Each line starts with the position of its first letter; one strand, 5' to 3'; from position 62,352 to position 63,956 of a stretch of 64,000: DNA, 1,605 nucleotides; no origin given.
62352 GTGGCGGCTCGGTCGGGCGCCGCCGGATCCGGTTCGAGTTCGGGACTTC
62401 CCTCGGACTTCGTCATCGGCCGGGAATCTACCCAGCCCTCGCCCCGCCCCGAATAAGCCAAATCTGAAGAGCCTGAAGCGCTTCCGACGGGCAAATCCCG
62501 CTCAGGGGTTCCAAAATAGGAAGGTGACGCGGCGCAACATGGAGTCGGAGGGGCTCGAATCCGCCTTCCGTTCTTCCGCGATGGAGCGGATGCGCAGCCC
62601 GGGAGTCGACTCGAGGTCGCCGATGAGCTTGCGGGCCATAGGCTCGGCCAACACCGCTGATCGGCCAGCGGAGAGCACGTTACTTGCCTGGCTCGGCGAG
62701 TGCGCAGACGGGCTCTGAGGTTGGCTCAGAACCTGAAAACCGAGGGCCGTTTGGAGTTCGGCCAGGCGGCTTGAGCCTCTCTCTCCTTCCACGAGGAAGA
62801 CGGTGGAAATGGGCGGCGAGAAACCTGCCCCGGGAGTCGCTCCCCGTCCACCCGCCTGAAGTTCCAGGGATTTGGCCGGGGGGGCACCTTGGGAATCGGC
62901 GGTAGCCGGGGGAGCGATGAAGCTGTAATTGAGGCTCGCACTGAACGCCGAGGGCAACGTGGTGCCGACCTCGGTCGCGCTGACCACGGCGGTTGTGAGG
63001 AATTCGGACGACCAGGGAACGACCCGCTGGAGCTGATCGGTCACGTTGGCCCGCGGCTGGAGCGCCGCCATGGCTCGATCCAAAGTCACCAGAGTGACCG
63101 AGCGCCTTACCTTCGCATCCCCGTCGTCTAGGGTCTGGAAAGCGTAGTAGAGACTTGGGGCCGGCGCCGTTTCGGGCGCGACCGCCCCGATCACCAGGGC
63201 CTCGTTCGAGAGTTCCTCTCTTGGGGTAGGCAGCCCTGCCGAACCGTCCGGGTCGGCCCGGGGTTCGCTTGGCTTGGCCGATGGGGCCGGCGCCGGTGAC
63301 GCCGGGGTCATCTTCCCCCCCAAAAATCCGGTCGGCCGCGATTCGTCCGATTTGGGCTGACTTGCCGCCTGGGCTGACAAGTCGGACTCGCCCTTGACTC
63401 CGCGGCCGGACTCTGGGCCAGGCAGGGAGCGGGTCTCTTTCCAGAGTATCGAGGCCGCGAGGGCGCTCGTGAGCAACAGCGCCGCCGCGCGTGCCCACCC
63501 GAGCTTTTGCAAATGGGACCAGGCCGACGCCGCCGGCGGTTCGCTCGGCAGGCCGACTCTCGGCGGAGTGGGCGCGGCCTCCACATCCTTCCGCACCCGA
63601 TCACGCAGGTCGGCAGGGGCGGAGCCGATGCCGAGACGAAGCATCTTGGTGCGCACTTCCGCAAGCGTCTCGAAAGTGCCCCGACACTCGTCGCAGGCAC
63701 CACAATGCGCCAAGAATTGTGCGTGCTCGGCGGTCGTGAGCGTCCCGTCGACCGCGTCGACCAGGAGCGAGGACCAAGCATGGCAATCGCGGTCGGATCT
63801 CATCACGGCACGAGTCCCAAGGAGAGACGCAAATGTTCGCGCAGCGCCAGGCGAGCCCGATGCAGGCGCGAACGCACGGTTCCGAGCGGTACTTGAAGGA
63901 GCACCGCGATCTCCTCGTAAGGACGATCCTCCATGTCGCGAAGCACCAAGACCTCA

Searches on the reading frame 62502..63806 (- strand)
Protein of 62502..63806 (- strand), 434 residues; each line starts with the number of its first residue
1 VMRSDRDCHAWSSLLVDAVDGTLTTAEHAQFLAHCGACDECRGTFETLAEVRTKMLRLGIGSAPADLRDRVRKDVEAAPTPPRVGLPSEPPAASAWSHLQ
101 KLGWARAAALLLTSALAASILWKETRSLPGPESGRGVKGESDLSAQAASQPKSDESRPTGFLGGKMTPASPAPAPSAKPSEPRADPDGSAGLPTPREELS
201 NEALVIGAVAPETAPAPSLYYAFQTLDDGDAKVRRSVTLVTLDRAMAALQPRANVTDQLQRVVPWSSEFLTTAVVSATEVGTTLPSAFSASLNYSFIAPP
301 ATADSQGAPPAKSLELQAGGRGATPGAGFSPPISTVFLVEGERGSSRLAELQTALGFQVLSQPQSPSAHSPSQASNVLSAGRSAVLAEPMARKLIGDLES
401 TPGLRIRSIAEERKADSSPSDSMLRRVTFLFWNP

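Call 71: search_protein_families(library=pfam, proteins=[window:62502-63806:-])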
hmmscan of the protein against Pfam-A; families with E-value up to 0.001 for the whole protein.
window:62502-63806:- (434 aa): 1 family
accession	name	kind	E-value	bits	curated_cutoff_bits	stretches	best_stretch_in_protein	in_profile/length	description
PF13490.11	zf-HC2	-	0.00017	22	22.2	1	8-42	1-35/35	Putative zinc-finger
